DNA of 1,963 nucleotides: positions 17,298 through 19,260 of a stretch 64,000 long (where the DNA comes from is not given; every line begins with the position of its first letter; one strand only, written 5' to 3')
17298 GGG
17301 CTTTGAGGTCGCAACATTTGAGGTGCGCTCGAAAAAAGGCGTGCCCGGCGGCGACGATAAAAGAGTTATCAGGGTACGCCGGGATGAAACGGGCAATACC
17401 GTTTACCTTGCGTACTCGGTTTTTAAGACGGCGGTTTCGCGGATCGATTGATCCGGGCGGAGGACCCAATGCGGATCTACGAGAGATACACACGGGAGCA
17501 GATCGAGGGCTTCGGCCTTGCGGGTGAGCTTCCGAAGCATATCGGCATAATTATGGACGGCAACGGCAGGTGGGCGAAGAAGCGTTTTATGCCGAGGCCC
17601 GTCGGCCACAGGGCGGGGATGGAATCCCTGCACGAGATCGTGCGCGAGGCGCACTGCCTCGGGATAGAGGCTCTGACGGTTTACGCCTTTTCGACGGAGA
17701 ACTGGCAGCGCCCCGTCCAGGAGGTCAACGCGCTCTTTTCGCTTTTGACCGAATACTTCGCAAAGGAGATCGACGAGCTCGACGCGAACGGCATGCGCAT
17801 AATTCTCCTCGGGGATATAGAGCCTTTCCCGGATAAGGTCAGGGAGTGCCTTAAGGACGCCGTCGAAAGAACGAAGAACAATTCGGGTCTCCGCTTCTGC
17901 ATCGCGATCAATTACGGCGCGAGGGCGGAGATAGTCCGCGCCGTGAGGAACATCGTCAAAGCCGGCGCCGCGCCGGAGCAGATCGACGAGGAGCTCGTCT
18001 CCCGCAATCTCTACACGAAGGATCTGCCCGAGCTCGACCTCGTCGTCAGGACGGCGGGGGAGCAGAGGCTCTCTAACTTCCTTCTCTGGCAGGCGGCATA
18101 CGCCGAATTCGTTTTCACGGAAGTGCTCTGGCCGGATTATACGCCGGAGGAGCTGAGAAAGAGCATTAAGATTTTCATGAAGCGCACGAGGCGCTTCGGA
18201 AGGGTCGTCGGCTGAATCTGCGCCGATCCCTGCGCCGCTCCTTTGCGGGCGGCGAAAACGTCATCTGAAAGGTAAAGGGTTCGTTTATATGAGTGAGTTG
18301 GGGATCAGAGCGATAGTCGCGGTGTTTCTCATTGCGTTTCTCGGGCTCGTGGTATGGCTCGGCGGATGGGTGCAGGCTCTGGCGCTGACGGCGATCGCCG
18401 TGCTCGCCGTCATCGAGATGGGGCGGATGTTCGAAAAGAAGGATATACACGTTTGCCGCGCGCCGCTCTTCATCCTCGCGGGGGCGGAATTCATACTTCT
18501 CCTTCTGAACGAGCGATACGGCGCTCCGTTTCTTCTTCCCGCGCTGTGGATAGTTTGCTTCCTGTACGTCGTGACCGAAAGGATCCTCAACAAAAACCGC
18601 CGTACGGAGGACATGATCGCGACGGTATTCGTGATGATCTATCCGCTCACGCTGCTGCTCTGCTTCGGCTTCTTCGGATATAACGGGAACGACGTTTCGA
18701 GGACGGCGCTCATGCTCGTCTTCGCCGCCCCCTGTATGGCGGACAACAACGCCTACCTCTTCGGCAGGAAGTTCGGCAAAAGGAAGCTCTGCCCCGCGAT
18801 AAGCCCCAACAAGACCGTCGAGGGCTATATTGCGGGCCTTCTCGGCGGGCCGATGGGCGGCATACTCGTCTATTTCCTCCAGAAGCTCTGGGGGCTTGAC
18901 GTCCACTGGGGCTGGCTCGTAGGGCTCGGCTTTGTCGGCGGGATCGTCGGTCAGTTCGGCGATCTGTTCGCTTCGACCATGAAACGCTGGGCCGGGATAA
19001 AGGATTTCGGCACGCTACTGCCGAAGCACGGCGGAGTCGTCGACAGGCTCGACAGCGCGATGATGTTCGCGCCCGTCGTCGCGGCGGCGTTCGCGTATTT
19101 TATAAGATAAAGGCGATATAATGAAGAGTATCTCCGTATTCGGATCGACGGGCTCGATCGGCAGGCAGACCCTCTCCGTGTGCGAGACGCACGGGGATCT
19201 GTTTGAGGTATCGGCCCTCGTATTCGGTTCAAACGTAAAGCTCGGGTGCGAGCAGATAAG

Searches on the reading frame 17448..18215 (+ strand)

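Call 71: search_protein_families(library=pfam, proteins=[window:17448-18215:+], max_evalue=0.0001)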
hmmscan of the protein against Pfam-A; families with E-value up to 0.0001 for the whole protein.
window:17448-18215:+ (255 aa): 1 family
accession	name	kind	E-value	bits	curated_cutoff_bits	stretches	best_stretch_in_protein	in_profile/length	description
PF01255.24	Prenyltransf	-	1.1e-82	277.3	27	1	35-251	1-219/219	Putative undecaprenyl diphosphate synthase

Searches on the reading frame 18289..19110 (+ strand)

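Call 71: search_protein_families(library=pfam, proteins=[window:18289-19110:+], max_evalue=0.0001)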
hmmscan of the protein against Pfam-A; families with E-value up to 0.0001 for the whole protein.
window:18289-19110:+ (273 aa): 1 family
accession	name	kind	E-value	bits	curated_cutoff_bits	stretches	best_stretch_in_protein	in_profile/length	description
PF01148.25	CTP_transf_1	-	1.7e-52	179.3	24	1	6-271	2-264/264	Cytidylyltransferase family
